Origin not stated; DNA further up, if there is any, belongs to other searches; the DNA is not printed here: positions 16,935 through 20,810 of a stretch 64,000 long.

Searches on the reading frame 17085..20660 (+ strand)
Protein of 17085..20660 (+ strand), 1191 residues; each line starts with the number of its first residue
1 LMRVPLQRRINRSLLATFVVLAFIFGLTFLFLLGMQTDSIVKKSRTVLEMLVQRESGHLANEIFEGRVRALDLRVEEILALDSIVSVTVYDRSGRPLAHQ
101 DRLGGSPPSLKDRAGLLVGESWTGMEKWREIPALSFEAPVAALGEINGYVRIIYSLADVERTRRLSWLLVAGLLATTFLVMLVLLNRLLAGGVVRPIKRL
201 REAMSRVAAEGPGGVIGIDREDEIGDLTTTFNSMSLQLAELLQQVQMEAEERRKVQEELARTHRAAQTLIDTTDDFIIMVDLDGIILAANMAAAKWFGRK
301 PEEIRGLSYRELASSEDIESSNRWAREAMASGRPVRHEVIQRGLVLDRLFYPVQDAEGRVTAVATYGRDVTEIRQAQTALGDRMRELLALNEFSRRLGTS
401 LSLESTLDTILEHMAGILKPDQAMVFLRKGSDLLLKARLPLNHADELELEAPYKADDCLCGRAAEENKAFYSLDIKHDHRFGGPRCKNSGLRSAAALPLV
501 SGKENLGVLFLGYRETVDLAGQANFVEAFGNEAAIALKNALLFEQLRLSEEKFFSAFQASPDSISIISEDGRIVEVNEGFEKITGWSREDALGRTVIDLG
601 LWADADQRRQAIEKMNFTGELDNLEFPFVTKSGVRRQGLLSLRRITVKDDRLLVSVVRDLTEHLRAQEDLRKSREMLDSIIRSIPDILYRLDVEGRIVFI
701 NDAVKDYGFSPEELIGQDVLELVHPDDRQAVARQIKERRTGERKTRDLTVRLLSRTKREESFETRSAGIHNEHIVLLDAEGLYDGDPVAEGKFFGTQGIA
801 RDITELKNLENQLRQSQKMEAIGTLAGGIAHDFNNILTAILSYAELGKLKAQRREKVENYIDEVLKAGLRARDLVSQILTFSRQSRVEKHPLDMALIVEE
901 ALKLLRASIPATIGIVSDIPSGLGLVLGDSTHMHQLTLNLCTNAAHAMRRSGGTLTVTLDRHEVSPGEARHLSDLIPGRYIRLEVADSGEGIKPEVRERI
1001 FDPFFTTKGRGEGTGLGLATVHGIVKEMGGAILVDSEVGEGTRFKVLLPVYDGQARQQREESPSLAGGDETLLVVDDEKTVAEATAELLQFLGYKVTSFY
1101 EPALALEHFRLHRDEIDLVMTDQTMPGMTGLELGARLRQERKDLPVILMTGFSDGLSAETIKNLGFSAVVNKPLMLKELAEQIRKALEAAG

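Call 62: search_protein_families(library=pfam, proteins=[window:17085-20660:+], max_evalue=0.00001)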
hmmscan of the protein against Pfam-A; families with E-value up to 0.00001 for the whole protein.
window:17085-20660:+ (1191 aa): 14 families
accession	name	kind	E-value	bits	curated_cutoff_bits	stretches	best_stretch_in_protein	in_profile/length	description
PF00989.32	PAS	-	1.1e-34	119.3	22.6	3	675-772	1-99/113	PAS fold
PF08448.16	PAS_4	-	9.9e-34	116.3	23.1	3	271-374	2-109/110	PAS fold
PF13426.13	PAS_9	-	4.5e-31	107.6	27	3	561-662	1-103/103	PAS domain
PF02518.31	HATPase_c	-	3e-23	82.8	26.4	1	928-1050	1-109/111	Histidine kinase-, DNA gyrase B-, and HSP90-like ATPase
PF00072.30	Response_reg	-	1e-20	74.4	30.2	1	1073-1183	2-110/111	Response regulator receiver domain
PF08447.18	PAS_3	-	2.5e-15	56.9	25.6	1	697-764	1-70/89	PAS fold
PF13188.13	PAS_8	-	8.2e-15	54.5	21.8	1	551-604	1-55/65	PAS domain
PF13185.12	GAF_2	-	1.5e-13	51.5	28.6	1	401-537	2-135/136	GAF domain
PF13492.12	GAF_3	-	6e-11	43.3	27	1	402-539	1-129/129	GAF domain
PF01590.32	GAF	-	1.6e-10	42.1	22.4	1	403-537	2-133/133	GAF domain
PF00512.31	HisKA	-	1.8e-09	37.9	26.9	1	823-884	3-63/66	His Kinase A (phospho-acceptor) domain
PF00672.30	HAMP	-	1.9e-09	38.1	25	1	188-238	1-51/53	HAMP domain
PF17203.10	sCache_3_2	-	5.8e-08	33.3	28.4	0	251-376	35-134/140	Single cache domain 3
PF14598.12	PAS_11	-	1.4e-06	28.7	25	0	690-758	7-75/109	PAS domain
